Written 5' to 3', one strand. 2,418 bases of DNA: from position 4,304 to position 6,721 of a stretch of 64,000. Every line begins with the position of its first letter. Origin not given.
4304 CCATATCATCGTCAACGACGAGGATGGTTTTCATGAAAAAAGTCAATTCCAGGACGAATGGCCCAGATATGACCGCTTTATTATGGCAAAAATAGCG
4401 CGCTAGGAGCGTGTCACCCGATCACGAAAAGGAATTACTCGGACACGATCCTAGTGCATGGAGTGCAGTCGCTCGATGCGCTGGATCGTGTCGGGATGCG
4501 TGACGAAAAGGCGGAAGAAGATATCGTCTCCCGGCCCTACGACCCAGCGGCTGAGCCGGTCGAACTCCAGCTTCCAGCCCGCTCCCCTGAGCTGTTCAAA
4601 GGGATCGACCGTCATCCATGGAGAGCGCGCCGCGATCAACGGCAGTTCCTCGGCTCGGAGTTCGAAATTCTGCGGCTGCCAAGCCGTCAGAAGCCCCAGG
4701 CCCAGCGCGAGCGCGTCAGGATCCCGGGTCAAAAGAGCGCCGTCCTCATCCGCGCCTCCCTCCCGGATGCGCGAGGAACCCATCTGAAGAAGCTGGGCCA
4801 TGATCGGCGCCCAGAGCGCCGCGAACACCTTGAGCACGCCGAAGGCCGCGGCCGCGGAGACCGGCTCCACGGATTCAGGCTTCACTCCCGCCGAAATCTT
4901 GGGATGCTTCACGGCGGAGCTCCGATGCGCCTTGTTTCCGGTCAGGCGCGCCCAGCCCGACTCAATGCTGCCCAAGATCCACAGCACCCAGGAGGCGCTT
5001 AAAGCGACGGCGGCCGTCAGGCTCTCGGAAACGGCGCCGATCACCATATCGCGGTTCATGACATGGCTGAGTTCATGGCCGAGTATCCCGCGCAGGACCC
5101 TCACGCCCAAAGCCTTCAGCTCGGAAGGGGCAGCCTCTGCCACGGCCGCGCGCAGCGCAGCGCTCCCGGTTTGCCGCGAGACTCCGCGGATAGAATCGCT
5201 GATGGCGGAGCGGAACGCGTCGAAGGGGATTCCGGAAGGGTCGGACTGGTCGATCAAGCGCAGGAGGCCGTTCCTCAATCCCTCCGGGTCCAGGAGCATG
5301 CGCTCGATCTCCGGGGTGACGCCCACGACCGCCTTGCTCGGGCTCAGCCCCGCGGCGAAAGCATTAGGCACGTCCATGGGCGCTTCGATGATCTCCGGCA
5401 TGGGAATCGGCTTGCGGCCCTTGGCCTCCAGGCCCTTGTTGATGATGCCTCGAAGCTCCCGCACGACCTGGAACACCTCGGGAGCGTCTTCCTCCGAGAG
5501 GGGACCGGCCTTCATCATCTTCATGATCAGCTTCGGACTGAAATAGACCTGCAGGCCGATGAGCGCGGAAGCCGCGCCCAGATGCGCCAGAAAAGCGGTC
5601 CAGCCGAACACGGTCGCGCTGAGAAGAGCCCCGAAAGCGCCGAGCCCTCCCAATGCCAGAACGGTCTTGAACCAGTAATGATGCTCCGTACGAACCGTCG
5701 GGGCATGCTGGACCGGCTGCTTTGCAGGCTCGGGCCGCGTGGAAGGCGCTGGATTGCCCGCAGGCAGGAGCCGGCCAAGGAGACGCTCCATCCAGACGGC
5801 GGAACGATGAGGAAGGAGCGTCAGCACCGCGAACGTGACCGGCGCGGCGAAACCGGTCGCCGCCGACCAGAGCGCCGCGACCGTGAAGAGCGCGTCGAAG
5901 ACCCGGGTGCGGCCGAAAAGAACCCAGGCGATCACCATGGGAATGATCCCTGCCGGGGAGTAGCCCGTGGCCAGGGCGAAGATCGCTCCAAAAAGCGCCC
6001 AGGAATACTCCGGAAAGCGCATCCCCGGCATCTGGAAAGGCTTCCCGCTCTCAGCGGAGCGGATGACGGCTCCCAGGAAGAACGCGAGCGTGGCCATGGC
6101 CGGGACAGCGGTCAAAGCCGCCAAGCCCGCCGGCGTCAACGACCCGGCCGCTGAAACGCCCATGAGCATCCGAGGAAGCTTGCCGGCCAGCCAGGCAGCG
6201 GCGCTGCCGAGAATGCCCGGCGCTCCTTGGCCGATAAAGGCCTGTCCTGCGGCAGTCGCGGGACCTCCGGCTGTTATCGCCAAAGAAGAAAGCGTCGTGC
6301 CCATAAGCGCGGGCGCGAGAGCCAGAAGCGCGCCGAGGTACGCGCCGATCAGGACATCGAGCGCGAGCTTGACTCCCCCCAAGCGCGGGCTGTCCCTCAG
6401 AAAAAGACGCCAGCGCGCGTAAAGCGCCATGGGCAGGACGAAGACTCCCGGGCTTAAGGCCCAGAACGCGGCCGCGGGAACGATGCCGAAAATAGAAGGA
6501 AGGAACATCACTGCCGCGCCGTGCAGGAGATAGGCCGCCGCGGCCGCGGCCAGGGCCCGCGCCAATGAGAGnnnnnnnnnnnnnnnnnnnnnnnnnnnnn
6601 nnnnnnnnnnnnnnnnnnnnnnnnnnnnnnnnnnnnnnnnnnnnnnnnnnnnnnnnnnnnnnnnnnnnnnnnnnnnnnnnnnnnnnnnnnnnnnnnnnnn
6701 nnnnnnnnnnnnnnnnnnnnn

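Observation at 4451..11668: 2405-aa single ORF joining a ClpA/B-type double AAA+ unfoldase, a HAD-like phosphatase domain, a polytopic membrane region and an HtpX/M48 zinc peptidase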

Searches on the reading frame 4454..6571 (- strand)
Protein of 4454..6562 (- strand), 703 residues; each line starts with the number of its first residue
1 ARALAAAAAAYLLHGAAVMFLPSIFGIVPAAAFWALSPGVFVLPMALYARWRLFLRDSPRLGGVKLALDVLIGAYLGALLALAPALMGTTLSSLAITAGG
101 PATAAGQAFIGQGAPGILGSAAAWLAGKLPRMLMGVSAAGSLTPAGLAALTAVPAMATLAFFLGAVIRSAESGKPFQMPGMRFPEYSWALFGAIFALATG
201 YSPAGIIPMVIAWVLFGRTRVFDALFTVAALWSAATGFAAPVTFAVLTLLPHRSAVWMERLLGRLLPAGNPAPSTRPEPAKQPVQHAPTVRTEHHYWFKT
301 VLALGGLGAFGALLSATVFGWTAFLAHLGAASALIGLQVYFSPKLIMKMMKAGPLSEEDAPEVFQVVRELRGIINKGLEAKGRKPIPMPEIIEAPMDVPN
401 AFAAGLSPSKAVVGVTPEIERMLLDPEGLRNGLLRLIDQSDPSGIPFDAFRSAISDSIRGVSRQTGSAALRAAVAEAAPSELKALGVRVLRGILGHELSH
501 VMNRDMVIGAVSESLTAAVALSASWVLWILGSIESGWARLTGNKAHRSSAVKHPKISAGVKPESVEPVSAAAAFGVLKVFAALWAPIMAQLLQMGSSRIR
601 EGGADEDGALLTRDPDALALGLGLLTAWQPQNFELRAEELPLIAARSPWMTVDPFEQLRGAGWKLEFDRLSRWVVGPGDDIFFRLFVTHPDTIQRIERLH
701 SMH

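Call 7: search_protein_families(library=pfam, proteins=[window:4454-6562:-], max_evalue=5)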
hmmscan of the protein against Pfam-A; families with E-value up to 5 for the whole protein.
seq(703 aa): 1 family
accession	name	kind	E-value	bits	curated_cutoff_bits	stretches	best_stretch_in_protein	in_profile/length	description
PF01435.24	Peptidase_M48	-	5.2e-13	49.7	20.3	1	490-701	65-184/186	Peptidase family M48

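Call 32: find_related_loci(query=A1, collection=genome_contigs, flank=10000)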
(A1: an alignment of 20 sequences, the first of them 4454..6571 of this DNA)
Query A1 (706 aa) in genome_contigs; peptide patterns used: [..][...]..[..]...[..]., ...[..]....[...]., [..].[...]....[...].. (x = any residue, [..] = any of these).
600 stretches matched a pattern (row limit reached: there are more); 529 encode a relative of the query (tblastn E <= 1e-3); the best 80 are kept; 80 distinct loci.
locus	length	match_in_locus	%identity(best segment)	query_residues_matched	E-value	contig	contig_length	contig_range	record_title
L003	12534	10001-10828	28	301-703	1e-27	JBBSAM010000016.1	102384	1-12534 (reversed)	MAG: Acidimicrobiia bacterium isolate La6_maxbin2.368 La6_maxbin2.368_K_3294666_L_102384_cov_67.5048, whole genome shotg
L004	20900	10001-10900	28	268-705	2e-26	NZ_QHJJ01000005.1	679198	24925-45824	Amycolatopsis sp. WAC 04182 AA000318-5_WAC04182, whole genome shotgun sequence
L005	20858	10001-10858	25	287-706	5e-25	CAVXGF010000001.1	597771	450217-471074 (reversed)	MAG: uncultured Solirubrobacterales bacterium isolate MFD02416.bin.2.39 genome assembly, contig: contig_10335, whole gen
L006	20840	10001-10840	27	296-705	1e-24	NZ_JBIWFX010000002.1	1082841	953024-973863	Kitasatospora sp. NPDC096147 NPDC096147_263_G1.ctg-0002, whole genome shotgun sequence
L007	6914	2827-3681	29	297-705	2e-24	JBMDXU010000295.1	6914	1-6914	MAG: Pseudactinotalea sp. isolate FCentRs1_17 FCentRs1_contig295, whole genome shotgun sequence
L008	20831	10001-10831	28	301-706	8e-24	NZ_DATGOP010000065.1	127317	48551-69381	MAG: Pseudonocardia sp. isolate SMAG_U10372 k141_4145160, whole genome shotgun sequence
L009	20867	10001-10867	26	282-706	1e-23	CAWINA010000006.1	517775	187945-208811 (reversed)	MAG: uncultured Thermoleophilia bacterium isolate MFD04935.bin.2.81 genome assembly, contig: contig_9214, whole genome s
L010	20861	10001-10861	25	284-706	3e-23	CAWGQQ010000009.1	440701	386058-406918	MAG: uncultured Actinomycetes bacterium isolate MFD06742.bin.2.274 genome assembly, contig: contig_42432, whole genome s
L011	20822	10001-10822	29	301-705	5e-23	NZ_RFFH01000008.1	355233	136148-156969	Nocardia stercoris strain NEAU-LL90 Scaffold8, whole genome shotgun sequence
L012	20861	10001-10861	28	288-705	3e-23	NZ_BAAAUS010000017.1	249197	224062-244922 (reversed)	Pseudonocardia yunnanensis strain JCM 9330 sequence17, whole genome shotgun sequence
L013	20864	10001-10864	26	294-705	4e-23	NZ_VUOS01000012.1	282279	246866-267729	Nocardia sp. CY41 Scaffold8_1, whole genome shotgun sequence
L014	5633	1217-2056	25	292-706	3e-23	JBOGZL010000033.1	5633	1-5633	MAG: Solirubrobacterales bacterium isolate M3-B2_metabat2.bin.24 k127_597656, whole genome shotgun sequence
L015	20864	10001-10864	26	294-705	7e-23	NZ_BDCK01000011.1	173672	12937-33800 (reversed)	Nocardia niwae NBRC 108934 = DSM 45340 strain NBRC 108934, whole genome shotgun sequence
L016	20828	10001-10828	28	302-705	1e-22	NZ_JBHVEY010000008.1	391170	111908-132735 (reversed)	Rhodococcus sp. NPDC057529 NPDC057529_323_C2.ctg-0008, whole genome shotgun sequence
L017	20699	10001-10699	27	343-705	2e-22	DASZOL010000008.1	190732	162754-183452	MAG TPA_asm: Candidatus Methylomirabilota bacterium isolate SMAG_U5944 k141_488970, whole genome shotgun sequence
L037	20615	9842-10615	27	300-702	7e-19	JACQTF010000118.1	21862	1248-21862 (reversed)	MAG: Acidobacteria bacterium isolate NC_groundwater_1404_Ag_S-0.65um_61_43 S_p65_S5_coassembly_k141_2881329, whole genom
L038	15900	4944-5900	25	261-705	5e-19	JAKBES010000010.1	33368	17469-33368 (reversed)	MAG: Acidobacteria bacterium isolate BP8.bin17 NODE_1571_length_33368_cov_2.088656, whole genome shotgun sequence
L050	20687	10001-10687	27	345-702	1e-17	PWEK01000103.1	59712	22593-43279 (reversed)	MAG: Elusimicrobia bacterium isolate T1Sed10_83R1 T1-Sed10-C261, whole genome shotgun sequence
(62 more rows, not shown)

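Call 50: predict_structure(alignment_id=A1)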
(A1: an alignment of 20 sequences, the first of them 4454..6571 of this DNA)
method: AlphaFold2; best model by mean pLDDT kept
length: 706 residues; sequences in the alignment: 20
mean_pLDDT: 74.6   pTM: 0.70
mean pLDDT of the five models: 74.6, 71.6, 70.7, 68.6, 67.3
residues with pLDDT >= 90: 186; 70-90: 287; 50-70: 114; < 50: 119
segments of 3 or more residues with pLDDT < 50: 23-30, 91-113, 116-118, 128-144, 283-295, 537-577, 667-677
pLDDT, mean of each block of 10 residues (from residue 1): 64 61 47 66 80 86 91 89 67 39 41 48 49 40 58 88 89 83 71 76 65 76 84 79 77 89 92 74 42 54 79 73 79 89 88 90 96 96 94 91 89 92 94 94 89 94 92 96 97 97 90 84 71 50 41 30 29 43 66 80 88 95 94 67 69 79 56 48 75 84 89
secondary structure, 60 per line:
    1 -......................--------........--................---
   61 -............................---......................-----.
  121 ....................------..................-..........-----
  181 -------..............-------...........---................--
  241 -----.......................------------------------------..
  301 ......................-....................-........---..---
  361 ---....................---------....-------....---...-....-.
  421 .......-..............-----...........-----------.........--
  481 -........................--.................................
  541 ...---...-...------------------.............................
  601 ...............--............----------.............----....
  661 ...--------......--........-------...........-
elements in order (helices of 4 or more, strands of 3 or more residues): H2-23 H32-39 H42-57 H62-89 H93-114 H120-140 H147-164 H166-175 H188-201 H209-219 H223-238 H246-268 H299-322 H324-343 H345-352 H364-383 E393-396 E404-407 E415-418 H420-427 H429-442 H448-458 H470-478 H482-505 H508-543 H572-615 H618-629 H640-652 H657-663 H672-677 H680-687 H695-705

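Call 56: fold_search(model_id=the predicted structure, library=pdb)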
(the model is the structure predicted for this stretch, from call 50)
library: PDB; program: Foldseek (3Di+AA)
matches with E <= 10: 94; with E <= 0.001: 0
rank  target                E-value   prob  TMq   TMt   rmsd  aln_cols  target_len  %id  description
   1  4il3_A                1.3e-02  1.00  0.26  0.41  16.6       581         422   12  Crystal Structure of S. mikatae Ste24p (released 2013-02-20)
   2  4il3_B                3.2e-02  1.00  0.27  0.41  16.8       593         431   13  Crystal Structure of S. mikatae Ste24p (released 2013-02-20)
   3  8b24_A                1.8e-01  0.08  0.09  0.09  28.8       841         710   12  Time-resolved structure of K+-dependent Na+-PPase from Thermotoga maritima 3600-seconds post reaction initiation with  (released 2024-01-17)
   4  4av3_A                2.1e-01  0.06  0.08  0.08  30.9       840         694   11  Crystal structure of Thermotoga Maritima sodium pumping membrane integral pyrophosphatase with metal ions in active si (released 2012-08-08)
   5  9g8j_D                2.4e-01  0.08  0.10  0.09  30.2       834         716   12  Structure of K+-dependent Na+-PPase from Thermotoga maritima in complex with zoledronate (released 2025-06-04)
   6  9oli_A                3.5e-01  0.09  0.09  0.12  29.1       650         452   12  Crystal structure of the melibiose-bound melibiose transporter (released 2026-02-04)
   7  5lzr_A                3.8e-01  0.05  0.09  0.09  31.6       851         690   12  Crystal structure of Thermotoga maritima sodium pumping membrane integral pyrophosphatase in complex with tungstate an (released 2016-12-14)
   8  7l16                  4.1e-01  0.09  0.08  0.12  28.9       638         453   12  Crystal structure of sugar-bound melibiose permease MelB (released 2021-08-04)
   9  7n6b                  4.6e-01  0.06  0.08  0.08  30.1       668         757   12  Structure of MmpL3 reconstituted into lipid nanodisc in the TMM bound state (released 2021-09-01)
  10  9rfu_D                6.0e-01  0.10  0.13  0.13  32.9       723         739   11  M.tuberculosis MmpS5L5-acpM complex (released 2025-08-13)
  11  9vrc                  7.3e-01  0.04  0.09  0.08  27.5       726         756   13  Cryo-EM structure of Oryza sativa multidrug resistance protein 5 (MRP5) (released 2026-04-01)
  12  9g8j_C                7.6e-01  0.06  0.10  0.10  30.1       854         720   12  Structure of K+-dependent Na+-PPase from Thermotoga maritima in complex with zoledronate (released 2025-06-04)
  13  9w1n_A                1.0e+00  0.08  0.09  0.13  26.9       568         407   12  Human SLC37A4 antiparallel dimer (released 2025-11-19)
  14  3hq2_B                1.2e+00  0.04  0.08  0.10  26.0       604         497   12  BsuCP Crystal Structure (released 2009-06-30)
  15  9u51_A                1.2e+00  0.06  0.12  0.11  33.0       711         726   11  Cryo-EM structure of Mycobacterium tuberculosis MmpL5 in complex with AcpM (released 2025-12-10)
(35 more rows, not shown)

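Call 59: search_protein_families(library=pfam, proteins=[L050:6661-9255:+, L050:9833-10696:+], max_evalue=0.001)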
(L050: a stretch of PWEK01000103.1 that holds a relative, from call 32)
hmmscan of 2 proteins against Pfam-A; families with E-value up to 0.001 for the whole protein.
L050:6661-9255:+ (865 aa): 23 families
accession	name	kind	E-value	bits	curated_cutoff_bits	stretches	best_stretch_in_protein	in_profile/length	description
PF07724.20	AAA_2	-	3.4e-73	245.6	27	1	608-768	2-166/166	AAA domain (Cdc48 subfamily)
PF17871.7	AAA_lid_9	-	2.6e-34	117.7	22.8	1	351-452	2-103/104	AAA lid domain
PF10431.15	ClpB_D2-small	-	3.2e-29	101.2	21.9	1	774-853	1-80/81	C-terminal, D2-small domain, of ClpB protein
PF02861.25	Clp_N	-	7.5e-25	87.3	20.7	2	27-76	2-51/53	Clp amino terminal domain, pathogenicity island component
PF00004.35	AAA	-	9e-24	84.8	21.2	2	211-324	2-110/131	ATPase family associated with various cellular activities (AAA)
PF07728.20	AAA_5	-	1.2e-19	71.2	22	1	612-733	2-125/139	AAA domain (dynein-related subfamily)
PF13191.12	AAA_16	-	6.2e-13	50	32.6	1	188-236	2-56/167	AAA ATPase domain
PF13401.12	AAA_22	-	1.4e-12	48.5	27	1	611-707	7-110/130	AAA domain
PF00158.32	Sigma54_activat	-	1.1e-08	35.3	20.2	1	612-729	25-142/168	Sigma-54 interaction domain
PF20720.3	nSTAND3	-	4.5e-08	33.4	27.2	0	198-231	10-41/155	Novel STAND NTPase 3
PF13173.12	AAA_14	-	3.2e-06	27.6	27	0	613-708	6-88/129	AAA domain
PF01078.27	Mg_chelatase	-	1.3e-05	25.1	20.3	0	612-655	25-64/207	Magnesium chelatase, subunit ChlI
PF05621.17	TniB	-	1.6e-05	24.8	22.4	0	252-347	93-185/189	Bacterial TniB protein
PF01695.23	IstB_IS21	-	1.7e-05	24.9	24.1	0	205-272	90-153/238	IstB-like ATP binding protein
PF05496.18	RuvB_N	-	3.4e-05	24.1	27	0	583-631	11-55/159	Holliday junction DNA helicase RuvB P-loop domain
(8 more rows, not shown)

L050:9833-10696:+ (288 aa): 1 family
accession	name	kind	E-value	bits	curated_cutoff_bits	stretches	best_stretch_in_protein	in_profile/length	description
PF01435.24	Peptidase_M48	-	6.2e-35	121.1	20.3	1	73-286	2-183/186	Peptidase family M48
